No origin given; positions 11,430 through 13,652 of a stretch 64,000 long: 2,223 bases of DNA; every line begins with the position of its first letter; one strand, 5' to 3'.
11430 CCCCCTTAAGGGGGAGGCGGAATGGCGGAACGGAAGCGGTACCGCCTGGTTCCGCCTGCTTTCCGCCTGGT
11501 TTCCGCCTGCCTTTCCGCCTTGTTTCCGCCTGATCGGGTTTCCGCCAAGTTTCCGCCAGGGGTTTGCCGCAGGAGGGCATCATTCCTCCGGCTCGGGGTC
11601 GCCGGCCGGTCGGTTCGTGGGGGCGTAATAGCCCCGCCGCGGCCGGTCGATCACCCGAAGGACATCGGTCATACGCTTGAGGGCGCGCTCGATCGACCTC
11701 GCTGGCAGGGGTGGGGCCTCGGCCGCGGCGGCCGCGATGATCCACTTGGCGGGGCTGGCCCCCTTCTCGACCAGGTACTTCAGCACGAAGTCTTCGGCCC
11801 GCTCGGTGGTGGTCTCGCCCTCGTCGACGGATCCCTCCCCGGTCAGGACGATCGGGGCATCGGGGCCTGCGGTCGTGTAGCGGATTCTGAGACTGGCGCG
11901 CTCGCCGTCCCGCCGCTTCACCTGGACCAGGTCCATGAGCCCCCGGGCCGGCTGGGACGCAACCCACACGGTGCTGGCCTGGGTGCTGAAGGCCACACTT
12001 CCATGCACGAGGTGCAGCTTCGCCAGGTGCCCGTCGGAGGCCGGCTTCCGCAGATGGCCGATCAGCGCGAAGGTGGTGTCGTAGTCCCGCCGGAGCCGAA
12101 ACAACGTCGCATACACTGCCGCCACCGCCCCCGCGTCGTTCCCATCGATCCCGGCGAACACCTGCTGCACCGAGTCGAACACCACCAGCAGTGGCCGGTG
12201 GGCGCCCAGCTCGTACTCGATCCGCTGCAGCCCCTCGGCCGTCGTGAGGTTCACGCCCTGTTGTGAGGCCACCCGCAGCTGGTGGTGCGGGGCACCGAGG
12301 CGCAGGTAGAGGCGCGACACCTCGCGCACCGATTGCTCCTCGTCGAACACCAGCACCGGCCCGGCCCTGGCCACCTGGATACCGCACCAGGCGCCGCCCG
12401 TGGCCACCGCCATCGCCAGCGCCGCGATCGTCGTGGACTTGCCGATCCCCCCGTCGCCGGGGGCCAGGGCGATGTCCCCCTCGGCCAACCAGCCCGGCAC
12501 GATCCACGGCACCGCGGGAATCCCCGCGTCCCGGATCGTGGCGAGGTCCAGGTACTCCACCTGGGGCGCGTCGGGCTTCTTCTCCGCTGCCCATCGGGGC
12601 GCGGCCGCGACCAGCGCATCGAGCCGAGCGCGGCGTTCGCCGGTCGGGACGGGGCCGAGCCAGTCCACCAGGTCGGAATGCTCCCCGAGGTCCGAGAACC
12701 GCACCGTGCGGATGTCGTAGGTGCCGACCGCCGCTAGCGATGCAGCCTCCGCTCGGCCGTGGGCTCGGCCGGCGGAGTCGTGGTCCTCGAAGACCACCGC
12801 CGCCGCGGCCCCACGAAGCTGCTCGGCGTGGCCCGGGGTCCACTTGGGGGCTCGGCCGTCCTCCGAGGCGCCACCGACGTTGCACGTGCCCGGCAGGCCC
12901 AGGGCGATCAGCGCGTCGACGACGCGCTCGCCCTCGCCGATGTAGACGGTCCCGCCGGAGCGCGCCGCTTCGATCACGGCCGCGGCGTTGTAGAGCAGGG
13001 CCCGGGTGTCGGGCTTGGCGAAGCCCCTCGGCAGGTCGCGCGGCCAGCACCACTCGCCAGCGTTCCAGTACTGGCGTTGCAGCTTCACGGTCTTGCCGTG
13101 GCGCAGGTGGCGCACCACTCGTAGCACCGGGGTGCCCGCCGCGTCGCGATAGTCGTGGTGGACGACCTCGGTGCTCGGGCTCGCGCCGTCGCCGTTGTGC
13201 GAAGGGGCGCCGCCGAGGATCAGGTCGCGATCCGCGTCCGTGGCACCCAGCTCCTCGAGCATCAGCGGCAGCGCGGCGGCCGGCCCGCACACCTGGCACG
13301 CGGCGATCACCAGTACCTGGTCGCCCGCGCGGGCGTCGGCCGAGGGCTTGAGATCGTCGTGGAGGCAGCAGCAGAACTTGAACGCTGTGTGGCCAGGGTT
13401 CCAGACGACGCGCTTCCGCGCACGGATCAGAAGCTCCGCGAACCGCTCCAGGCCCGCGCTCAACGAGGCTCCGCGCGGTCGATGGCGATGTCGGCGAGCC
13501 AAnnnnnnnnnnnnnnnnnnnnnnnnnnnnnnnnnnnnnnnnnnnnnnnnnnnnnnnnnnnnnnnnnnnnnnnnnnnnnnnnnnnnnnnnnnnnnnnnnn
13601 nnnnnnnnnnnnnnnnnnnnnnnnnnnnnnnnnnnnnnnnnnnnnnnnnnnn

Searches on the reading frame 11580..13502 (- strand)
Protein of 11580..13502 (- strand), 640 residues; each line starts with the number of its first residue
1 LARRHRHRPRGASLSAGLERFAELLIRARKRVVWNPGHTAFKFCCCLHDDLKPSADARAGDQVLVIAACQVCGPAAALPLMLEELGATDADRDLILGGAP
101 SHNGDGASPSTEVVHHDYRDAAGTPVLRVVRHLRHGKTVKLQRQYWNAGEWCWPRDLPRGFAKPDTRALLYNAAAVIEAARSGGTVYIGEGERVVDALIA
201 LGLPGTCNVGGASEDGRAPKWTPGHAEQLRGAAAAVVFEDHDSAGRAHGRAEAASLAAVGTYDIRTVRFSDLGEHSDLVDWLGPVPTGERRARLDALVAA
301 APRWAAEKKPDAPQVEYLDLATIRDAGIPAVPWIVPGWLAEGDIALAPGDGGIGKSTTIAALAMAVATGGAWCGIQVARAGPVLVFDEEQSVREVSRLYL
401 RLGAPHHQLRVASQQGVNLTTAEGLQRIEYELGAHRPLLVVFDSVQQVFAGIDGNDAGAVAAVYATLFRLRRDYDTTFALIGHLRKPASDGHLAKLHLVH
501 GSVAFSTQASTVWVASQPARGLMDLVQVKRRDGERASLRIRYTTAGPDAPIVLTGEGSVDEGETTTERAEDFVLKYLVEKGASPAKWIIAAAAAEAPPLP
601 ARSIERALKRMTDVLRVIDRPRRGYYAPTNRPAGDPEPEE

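Call 13: search_protein_families(library=pfam, proteins=[window:11580-13502:-], max_evalue=0.01)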
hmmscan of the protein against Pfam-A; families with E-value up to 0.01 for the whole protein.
window:11580-13502:- (640 aa): 1 family
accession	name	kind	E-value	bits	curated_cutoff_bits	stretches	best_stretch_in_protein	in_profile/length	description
PF13481.12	AAA_25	-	2.3e-27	96.3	27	1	324-488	15-194/195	AAA domain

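Call 14: search_protein_families(library=phrogs, proteins=[window:11580-13502:-], max_evalue=0.001)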
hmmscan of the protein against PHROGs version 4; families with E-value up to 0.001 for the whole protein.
window:11580-13502:- (640 aa): 10 families
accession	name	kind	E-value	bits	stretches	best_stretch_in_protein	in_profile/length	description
phrog_906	-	DNA, RNA and nucleotide metabolism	5.2e-15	56.2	1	321-488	508-676/872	DNA polymerase/primase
phrog_3123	-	unknown function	9.3e-15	55.2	1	315-508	311-529/583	-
phrog_239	-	DNA, RNA and nucleotide metabolism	1.4e-14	55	1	112-514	143-552/801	DNA primase/helicase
phrog_6088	-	DNA, RNA and nucleotide metabolism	2e-10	40.8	1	162-309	166-306/772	DNA primase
phrog_25693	-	unknown function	3e-10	40.3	1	325-486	33-211/405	-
phrog_6012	-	DNA, RNA and nucleotide metabolism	7e-06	26.5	1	337-540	143-352/447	DNA helicase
phrog_1284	-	unknown function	2.9e-05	24.6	1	333-513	26-214/306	-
phrog_2850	-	unknown function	6e-05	23.1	1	325-488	140-311/465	-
phrog_6357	-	unknown function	8.2e-05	23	1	332-489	21-169/321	-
phrog_2597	-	DNA, RNA and nucleotide metabolism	0.00058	19.5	1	304-469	331-499/747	DNA primase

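Call 17: find_homologous_proteins(query=window:11580-13502:-, max_evalue=1e-10)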
Query window:11580-13502:- (640 aa): 20 proteins with E <= 1e-10 among 8000 candidates.
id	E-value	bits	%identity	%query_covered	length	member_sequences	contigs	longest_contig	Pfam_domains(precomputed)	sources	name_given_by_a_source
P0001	0.0e+0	1414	100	98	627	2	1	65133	PF13481.13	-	-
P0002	4.3e-150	519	71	55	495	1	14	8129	PF00772.27,PF13481.13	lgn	-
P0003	6.8e-137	476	69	50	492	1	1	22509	PF00772.27,PF13481.13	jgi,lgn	jgi:hypothetical protein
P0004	2.1e-134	468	68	49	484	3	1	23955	PF00772.27,PF13481.13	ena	-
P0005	4.3e-134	467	66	51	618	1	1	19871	PF22763.2,PF13481.13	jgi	jgi:hypothetical protein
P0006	1.4e-128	448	67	50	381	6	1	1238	PF13401.13,PF13481.13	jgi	jgi:energy-coupling factor transporter ATP-binding protein EcfA2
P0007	4.3e-128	447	66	52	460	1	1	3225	PF00772.27,PF13481.13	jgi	jgi:hypothetical protein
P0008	1.1e-126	442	67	49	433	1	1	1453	PF00772.27,PF13401.13,PF13481.13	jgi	jgi:hypothetical protein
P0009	2.6e-124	434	65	49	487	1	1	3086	PF00772.27,PF13481.13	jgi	jgi:hypothetical protein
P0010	3.1e-122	427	63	51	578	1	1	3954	PF09250.17,PF13481.13,PF08708.17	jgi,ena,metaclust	metaclust:\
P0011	1.8e-112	395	54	57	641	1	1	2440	PF13481.13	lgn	-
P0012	2.1e-109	385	54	57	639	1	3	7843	PF13481.13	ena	-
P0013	1.1e-99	353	55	50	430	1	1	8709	PF13481.13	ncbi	-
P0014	7.6e-99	350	47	64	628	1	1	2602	PF13481.13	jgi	jgi:hypothetical protein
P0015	2.9e-94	335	54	51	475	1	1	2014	PF13481.13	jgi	jgi:hypothetical protein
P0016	1.8e-85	306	41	80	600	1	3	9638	PF13362.13,PF13481.13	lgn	-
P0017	4.1e-78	282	48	49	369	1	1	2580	PF13481.13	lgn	-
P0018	7.7e-77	277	47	49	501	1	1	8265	PF00772.27,PF13481.13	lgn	-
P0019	1.6e-74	270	47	49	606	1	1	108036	PF09250.17,PF13481.13,PF08708.17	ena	-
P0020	2.6e-48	183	35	50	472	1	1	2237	PF00772.27,PF13481.13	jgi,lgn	-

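Call 18: find_encoding_contigs(protein=P0003, flank=8000, max_places=3)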
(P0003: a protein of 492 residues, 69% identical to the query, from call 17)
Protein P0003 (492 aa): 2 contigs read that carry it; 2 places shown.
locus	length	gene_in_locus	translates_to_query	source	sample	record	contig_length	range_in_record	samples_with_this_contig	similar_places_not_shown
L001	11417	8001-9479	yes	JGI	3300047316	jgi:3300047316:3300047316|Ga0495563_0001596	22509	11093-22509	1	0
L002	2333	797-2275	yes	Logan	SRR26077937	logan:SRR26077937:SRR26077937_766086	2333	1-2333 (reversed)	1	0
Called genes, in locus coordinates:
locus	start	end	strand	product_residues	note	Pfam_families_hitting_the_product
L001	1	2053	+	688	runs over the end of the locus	PF13401:AAA_22, PF05036:SPOR (weak)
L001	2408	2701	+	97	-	-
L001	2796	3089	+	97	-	-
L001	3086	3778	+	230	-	-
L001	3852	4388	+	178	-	-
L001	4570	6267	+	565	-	PF01555:N6_N4_Mtase, PF13847:Methyltransf_31 (faint), PF04471:Mrr_cat, PF22722:NA-iREase1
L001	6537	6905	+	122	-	-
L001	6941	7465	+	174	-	-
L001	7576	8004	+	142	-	-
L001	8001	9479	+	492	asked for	PF00772:DnaB, PF13481:AAA_25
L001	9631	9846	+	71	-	-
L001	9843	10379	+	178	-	-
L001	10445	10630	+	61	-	-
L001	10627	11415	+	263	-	?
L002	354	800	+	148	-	-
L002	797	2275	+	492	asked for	PF00772:DnaB, PF13481:AAA_25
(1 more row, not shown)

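Call 19: find_encoding_contigs(protein=P0004, flank=8000, max_places=3)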
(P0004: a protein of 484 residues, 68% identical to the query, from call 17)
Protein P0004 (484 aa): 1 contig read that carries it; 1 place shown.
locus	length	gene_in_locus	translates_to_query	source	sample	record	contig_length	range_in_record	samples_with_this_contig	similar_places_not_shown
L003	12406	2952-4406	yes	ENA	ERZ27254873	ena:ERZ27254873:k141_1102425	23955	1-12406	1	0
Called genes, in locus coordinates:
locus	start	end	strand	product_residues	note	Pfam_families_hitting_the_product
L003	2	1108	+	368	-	?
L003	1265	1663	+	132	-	-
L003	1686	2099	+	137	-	-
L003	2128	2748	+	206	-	-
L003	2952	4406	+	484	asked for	PF00772:DnaB, PF13481:AAA_25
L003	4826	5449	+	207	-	-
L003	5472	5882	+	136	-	-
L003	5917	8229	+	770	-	PF14528:LAGLIDADG_3 (faint)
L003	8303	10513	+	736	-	PF04860:Phage_portal, PF04233:Phage_Mu_F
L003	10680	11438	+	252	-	-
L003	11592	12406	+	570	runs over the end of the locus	PF05065:Phage_capsid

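Call 20: find_encoding_contigs(protein=P0005, flank=8000, max_places=3)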
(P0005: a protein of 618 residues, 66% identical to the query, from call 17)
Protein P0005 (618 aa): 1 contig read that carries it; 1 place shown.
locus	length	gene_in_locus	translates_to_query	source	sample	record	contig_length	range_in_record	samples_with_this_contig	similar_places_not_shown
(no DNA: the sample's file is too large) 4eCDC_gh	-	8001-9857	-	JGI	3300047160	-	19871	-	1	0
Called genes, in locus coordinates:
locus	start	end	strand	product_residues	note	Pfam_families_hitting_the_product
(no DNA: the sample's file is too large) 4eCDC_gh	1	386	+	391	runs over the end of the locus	-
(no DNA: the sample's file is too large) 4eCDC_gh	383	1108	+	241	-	PF07505:DUF5131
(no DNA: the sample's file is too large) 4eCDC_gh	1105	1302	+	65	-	-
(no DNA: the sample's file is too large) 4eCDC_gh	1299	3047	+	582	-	-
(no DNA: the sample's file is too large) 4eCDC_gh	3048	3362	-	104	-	-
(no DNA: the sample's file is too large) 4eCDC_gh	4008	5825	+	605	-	PF01436:NHL (weak), PF02393:US22 (faint), PF06739:SBBP (faint), PF08450:SGL (faint), PF13449:Phytase-like (faint), PF01436:NHL, PF18998:Flg_new_2 (weak), PF13860:FlgD_ig, +3 more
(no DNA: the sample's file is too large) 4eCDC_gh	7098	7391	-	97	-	-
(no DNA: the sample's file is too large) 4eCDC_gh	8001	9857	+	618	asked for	PF22763:NrS1-1_pol-like_HBD, PF13481:AAA_25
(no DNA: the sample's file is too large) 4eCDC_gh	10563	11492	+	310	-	?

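Call 32: find_encoding_contigs(protein=P0002, flank=6000, max_places=4)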
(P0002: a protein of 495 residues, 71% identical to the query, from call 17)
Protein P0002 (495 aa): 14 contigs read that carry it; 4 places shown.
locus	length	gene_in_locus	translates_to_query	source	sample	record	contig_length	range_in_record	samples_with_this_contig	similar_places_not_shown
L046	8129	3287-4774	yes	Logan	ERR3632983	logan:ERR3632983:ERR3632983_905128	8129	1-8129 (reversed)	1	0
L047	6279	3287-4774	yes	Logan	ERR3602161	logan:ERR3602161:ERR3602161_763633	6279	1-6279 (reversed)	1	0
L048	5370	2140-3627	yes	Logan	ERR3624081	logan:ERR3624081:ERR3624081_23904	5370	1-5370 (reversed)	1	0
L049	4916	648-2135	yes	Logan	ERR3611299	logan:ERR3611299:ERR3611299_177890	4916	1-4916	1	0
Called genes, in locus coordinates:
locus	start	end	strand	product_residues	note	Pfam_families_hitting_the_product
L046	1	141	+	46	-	?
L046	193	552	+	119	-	-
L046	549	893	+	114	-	-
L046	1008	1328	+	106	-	-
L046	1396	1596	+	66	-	-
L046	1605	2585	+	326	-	PF04545:Sigma70_r4, PF08281:Sigma70_r4_2 (weak)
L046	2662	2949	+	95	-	-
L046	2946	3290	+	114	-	PF12728:HTH_17 (faint)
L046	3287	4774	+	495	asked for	PF00772:DnaB, PF13481:AAA_25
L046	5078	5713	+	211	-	-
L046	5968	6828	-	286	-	PF13365:Trypsin_2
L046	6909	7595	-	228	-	PF13643:DUF4145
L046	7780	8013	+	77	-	-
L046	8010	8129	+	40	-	?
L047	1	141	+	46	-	?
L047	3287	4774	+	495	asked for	PF00772:DnaB, PF13481:AAA_25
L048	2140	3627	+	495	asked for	PF00772:DnaB, PF13481:AAA_25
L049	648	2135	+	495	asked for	PF00772:DnaB, PF13481:AAA_25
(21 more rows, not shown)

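Call 33: find_encoding_contigs(protein=P0013, flank=6000, max_places=2)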
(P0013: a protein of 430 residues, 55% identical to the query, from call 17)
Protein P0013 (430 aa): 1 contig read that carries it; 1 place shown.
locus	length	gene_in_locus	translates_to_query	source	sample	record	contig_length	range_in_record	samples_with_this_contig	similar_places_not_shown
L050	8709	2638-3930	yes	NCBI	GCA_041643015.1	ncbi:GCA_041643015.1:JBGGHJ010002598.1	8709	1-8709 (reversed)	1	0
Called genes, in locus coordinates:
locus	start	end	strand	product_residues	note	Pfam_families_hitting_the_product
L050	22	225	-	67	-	-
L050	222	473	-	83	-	PF13560:HTH_31, PF01381:HTH_3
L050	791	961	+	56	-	-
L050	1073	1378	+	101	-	-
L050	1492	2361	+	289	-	-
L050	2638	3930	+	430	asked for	PF13481:AAA_25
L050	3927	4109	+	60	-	-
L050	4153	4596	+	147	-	-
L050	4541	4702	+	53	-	-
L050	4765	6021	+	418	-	PF01555:N6_N4_Mtase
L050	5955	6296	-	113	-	-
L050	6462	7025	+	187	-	-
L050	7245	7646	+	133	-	-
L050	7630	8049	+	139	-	PF11149:DUF2924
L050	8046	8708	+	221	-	?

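Call 34: find_encoding_contigs(protein=P0016, flank=6000, max_places=2)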
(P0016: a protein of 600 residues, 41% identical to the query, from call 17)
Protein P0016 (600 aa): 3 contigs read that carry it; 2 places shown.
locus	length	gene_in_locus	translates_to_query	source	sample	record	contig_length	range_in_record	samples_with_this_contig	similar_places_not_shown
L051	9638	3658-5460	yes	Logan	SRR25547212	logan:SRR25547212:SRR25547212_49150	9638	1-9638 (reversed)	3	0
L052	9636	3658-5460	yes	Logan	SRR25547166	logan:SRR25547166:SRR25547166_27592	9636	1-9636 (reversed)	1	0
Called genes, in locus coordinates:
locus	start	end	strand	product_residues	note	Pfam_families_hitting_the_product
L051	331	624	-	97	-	-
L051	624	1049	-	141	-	PF06414:Zeta_toxin (weak)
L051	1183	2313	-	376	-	PF00589:Phage_integrase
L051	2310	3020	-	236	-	-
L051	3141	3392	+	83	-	PF01381:HTH_3, PF13560:HTH_31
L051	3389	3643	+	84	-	PF12728:HTH_17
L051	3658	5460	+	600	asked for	PF13362:Toprim_3 (faint), PF13481:AAA_25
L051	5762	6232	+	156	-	-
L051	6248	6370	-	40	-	-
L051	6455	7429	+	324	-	-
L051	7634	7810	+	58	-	-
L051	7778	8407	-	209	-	PF26887:Phage_T4_End_IV (weak)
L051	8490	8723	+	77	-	PF13560:HTH_31, PF01381:HTH_3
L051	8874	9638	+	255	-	?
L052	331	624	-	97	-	-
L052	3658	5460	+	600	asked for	PF13362:Toprim_3 (faint), PF13481:AAA_25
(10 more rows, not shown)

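Call 40: find_encoding_contigs(protein=P0010, flank=3000, max_places=1)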
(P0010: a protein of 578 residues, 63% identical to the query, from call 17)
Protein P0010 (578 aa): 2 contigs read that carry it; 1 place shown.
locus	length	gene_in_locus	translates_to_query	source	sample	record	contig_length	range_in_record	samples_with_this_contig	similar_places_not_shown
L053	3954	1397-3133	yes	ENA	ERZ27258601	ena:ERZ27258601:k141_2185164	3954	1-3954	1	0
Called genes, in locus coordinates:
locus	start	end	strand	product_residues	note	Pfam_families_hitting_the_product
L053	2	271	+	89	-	?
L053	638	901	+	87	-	-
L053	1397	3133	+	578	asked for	PF09250:Prim-Pol, PF08708:PriCT_1, PF13481:AAA_25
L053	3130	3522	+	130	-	PF13545:HTH_Crp_2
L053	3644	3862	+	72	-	-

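Call 41: find_encoding_contigs(protein=P0018, flank=6000, max_places=1)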
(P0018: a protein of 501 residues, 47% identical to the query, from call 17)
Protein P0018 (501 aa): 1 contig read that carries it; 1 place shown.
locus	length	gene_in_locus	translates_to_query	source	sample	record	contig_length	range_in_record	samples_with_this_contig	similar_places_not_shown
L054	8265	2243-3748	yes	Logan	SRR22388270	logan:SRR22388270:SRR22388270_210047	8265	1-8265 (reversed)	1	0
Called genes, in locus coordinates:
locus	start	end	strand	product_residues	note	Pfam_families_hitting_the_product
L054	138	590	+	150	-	-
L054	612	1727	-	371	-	PF26003:Integrase_N_phage, PF14659:Phage_int_SAM_3, PF22022:Phage_int_M (weak), PF00589:Phage_integrase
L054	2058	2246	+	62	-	PF12728:HTH_17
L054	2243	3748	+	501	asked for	PF00772:DnaB, PF13481:AAA_25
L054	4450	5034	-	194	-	-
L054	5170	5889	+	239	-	PF00239:Resolvase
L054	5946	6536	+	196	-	-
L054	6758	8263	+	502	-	?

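Call 42: find_encoding_contigs(protein=P0019, flank=6000, max_places=1)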
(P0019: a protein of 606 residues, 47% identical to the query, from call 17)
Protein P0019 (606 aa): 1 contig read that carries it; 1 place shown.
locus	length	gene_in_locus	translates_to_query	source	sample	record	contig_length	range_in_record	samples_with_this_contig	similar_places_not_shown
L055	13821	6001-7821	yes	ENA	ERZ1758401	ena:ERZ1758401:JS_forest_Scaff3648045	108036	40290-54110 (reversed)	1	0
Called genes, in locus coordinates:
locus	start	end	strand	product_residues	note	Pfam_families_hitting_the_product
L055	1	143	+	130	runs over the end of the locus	PF12680:SnoaL_2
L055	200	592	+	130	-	PF12680:SnoaL_2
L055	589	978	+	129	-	PF07366:SnoaL (weak), PF12680:SnoaL_2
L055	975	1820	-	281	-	PF14528:LAGLIDADG_3 (weak)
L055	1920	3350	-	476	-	PF03951:Gln-synt_N, PF00120:Gln-synt_C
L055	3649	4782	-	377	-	PF00589:Phage_integrase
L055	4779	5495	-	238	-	PF13560:HTH_31, PF01381:HTH_3 (weak)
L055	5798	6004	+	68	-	PF12728:HTH_17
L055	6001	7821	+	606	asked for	PF09250:Prim-Pol, PF08708:PriCT_1, PF13481:AAA_25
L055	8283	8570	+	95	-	-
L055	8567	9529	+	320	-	PF04586:Peptidase_S78 (weak)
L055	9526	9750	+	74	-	-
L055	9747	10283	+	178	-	-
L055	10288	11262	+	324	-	-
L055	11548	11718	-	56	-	-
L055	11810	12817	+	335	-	PF04607:RelA_SpoT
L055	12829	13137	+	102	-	-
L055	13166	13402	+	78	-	PF13828:DUF4190 (weak)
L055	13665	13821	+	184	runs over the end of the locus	PF02627:CMD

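Call 52: search_solved_structures(query=window:11580-13502:-, max_evalue=1)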
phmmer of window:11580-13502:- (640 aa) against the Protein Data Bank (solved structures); distinct sequences matched with E-value up to 1: 7.
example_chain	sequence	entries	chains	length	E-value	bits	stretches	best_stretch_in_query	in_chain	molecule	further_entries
5lkm_A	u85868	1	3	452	0.0077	18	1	334-489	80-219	DNA repair protein RadA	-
8rxc_D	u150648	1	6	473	0.0085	17.9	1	334-489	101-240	DNA repair protein RadA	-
8zkc_A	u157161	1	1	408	0.19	13.4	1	343-378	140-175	Iron-sulfur cluster carrier protein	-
9hny_Cg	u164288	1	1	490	0.39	12.4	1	143-169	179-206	Mitochondrial SSU ribosomal protein 29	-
6hiv_Cg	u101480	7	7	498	0.4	12.4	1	143-169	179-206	mS29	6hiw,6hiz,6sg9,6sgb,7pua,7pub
7aor_r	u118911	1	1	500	0.79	11.4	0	143-168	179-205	mS29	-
7ane_r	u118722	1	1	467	0.96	11.1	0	143-167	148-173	mS29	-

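Call 53: search_protein_families(library=ncbifam, proteins=[window:11580-13502:-], max_evalue=0.01)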
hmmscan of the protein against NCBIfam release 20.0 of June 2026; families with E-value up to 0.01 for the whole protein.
window:11580-13502:- (640 aa): 3 families
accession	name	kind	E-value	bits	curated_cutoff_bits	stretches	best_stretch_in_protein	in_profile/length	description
NF005477.0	PRK07078.1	subfamily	2.8e-10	39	1014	1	107-282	129-284/759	hypothetical protein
TIGR00416.1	sms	equivalog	1.4e-06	27.4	403.05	1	335-505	87-243/454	DNA repair protein RadA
NF008669.0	PRK11670.1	equivalog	0.0076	15.2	348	0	344-377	110-143/369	iron-sulfur cluster carrier protein ApbC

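Call 103: find_encoding_contigs(protein=P0007, flank=3000, max_places=1)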
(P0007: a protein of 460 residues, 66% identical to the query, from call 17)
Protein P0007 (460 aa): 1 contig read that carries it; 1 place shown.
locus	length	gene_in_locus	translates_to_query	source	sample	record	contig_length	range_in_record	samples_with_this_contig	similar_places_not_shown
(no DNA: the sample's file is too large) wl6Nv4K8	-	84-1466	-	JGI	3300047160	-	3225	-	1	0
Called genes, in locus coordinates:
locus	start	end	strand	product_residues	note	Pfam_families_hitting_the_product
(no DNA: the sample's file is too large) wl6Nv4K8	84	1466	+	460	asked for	PF00772:DnaB, PF13481:AAA_25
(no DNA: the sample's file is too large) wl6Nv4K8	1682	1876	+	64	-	-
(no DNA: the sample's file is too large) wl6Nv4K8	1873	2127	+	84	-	-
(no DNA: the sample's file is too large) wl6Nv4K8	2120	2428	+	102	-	-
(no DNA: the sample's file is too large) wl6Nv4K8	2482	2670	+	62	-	-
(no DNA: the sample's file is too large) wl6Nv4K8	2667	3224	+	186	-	?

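Call 104: find_encoding_contigs(protein=P0017, flank=3000, max_places=1)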
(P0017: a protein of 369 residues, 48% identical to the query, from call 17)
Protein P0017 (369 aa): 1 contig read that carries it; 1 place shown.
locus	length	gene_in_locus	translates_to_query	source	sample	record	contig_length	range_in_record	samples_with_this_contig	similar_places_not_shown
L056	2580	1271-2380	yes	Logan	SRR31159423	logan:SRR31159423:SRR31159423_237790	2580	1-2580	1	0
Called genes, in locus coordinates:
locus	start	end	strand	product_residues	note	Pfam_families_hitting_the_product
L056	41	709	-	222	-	-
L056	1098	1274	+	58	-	-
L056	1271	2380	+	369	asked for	PF13481:AAA_25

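Call 105: find_encoding_contigs(protein=P0020, flank=3000, max_places=1)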
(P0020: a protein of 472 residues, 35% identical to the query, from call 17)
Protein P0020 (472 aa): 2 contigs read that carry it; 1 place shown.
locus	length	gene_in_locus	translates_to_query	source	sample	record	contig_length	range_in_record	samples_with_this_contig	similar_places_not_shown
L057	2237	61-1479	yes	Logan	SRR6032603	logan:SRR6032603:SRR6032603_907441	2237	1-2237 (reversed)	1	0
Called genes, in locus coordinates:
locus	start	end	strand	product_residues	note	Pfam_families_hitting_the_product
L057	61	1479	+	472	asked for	PF00772:DnaB, PF13481:AAA_25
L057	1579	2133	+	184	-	PF13392:HNH_3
